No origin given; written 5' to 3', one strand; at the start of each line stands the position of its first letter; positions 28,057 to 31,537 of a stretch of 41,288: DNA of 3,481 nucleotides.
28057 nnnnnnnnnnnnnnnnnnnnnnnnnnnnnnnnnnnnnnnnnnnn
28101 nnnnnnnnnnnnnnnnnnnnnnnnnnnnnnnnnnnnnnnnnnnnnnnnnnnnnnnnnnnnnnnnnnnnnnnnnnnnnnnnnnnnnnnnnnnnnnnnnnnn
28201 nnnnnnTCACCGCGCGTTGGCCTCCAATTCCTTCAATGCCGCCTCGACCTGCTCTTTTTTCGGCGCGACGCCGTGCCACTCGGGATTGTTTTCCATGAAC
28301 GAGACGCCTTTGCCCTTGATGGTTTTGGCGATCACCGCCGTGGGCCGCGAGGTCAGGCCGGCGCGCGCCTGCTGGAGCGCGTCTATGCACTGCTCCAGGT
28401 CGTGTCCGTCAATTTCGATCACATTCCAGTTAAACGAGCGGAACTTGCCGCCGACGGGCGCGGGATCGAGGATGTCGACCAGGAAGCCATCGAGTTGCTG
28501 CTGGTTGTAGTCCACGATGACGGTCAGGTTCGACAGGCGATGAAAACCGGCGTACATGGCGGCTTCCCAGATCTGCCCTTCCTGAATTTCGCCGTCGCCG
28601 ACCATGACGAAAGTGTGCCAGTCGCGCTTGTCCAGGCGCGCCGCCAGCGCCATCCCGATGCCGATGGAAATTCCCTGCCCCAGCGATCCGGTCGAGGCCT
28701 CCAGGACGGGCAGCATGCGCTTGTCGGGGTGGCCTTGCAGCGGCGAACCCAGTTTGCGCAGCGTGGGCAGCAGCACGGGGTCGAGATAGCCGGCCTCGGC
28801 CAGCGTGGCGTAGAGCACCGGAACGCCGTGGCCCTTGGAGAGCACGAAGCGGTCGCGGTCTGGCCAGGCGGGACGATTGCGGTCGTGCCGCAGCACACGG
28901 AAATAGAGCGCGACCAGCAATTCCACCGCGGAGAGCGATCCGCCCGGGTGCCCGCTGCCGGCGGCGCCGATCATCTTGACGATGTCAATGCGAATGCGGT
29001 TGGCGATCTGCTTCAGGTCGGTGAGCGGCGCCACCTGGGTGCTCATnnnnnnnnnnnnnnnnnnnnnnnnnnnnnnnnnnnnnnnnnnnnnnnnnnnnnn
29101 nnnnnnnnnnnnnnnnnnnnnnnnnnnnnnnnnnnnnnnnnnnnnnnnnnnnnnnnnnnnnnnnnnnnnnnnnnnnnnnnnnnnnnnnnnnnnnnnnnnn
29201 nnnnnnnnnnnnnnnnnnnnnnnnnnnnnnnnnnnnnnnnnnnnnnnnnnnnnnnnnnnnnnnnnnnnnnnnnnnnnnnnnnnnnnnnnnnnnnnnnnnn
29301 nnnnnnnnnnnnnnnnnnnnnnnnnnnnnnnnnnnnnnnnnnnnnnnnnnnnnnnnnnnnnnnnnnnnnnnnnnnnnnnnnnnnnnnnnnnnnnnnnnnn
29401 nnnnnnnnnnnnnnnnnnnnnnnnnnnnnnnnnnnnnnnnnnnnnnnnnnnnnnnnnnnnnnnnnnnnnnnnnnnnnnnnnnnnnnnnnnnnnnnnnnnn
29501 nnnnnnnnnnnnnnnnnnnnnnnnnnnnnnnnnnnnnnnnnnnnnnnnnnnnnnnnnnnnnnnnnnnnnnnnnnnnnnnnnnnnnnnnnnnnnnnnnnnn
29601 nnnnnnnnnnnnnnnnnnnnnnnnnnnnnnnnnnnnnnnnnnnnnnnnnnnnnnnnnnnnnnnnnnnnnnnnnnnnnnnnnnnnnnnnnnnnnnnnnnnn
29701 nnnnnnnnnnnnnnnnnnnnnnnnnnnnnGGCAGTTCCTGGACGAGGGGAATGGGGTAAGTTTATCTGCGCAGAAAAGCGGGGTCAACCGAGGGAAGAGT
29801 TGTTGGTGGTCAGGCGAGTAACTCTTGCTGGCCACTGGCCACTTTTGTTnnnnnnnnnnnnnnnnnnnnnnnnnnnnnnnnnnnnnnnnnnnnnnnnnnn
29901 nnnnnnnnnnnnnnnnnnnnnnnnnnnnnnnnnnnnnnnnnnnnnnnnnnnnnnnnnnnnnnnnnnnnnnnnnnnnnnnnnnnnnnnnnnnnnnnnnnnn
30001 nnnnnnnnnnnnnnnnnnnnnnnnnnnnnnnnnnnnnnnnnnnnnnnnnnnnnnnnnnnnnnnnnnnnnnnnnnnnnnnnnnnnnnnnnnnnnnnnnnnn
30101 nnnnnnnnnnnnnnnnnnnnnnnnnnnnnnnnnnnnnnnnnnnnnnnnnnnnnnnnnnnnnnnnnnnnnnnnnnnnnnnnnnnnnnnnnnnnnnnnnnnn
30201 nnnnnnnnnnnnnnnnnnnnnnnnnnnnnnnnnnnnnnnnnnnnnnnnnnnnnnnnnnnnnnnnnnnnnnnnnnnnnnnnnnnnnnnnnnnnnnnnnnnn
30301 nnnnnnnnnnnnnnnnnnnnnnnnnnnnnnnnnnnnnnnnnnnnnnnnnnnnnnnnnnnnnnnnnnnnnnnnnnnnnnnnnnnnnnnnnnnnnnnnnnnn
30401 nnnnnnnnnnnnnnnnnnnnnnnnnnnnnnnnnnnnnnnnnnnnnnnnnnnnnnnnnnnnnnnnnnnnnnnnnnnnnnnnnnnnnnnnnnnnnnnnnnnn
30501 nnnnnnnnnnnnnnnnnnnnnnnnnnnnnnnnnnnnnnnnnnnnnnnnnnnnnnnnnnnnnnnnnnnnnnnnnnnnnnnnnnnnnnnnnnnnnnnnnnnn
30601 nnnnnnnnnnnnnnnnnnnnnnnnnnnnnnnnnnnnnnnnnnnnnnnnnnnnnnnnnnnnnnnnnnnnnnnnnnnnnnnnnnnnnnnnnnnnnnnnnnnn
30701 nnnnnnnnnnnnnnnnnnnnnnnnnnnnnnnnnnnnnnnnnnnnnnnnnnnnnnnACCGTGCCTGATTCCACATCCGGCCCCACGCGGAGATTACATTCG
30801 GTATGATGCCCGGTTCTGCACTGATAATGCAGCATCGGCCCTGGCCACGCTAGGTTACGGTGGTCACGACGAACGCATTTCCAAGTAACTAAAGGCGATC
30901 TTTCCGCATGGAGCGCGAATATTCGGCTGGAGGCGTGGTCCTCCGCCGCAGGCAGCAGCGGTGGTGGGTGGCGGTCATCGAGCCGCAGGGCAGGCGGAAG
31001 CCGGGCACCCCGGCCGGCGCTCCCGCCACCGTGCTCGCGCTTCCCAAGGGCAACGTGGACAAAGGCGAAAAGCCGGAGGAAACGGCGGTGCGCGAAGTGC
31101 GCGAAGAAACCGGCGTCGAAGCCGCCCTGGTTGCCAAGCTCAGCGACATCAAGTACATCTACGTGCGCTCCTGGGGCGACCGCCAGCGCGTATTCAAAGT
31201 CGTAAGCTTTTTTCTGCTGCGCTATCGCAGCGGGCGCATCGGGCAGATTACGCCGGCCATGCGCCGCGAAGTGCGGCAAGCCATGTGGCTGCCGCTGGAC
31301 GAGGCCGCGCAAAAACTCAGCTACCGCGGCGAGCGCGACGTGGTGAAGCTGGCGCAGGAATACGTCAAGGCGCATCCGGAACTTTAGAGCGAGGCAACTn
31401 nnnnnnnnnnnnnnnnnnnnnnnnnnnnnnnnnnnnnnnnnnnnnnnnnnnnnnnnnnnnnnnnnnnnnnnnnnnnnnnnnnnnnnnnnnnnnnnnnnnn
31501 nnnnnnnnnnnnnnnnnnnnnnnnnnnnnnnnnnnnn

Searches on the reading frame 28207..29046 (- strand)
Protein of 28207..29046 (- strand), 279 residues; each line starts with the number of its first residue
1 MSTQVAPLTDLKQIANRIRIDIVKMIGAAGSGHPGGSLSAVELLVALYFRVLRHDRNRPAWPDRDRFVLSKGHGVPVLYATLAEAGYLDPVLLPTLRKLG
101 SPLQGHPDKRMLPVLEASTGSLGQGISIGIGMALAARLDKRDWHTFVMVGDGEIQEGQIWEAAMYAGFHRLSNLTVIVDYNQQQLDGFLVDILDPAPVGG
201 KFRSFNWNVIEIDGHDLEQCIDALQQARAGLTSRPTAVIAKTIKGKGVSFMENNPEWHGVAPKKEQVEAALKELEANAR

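Call 50: search_protein_families(library=pfam, proteins=[window:28207-29046:-])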
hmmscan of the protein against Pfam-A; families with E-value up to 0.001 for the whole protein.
window:28207-29046:- (279 aa): 3 families
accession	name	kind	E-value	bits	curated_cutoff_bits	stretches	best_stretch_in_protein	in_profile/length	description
PF00456.26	Transketolase_N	-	3e-55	188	22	1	12-273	3-274/334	Transketolase, thiamine diphosphate binding domain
PF13292.11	DXP_synthase_N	-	3e-14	53.4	21.2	1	9-183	16-173/274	1-deoxy-D-xylulose-5-phosphate synthase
PF00676.26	E1_dh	-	2.5e-05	23.8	22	1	119-177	100-158/300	Dehydrogenase E1 component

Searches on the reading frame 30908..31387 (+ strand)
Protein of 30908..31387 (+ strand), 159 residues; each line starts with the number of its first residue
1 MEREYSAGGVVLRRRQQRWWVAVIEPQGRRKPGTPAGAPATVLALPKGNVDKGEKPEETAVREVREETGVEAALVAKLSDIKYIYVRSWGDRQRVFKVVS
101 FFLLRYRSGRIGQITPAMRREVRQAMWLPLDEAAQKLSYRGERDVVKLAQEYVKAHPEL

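Call 51: search_protein_families(library=pfam, proteins=[window:30908-31387:+])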
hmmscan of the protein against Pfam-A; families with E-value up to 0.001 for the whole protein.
window:30908-31387:+ (159 aa): 1 family
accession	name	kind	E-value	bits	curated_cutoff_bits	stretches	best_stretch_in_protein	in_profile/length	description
PF00293.34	NUDIX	-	6.7e-20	71.9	21.1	1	9-144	7-129/134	NUDIX domain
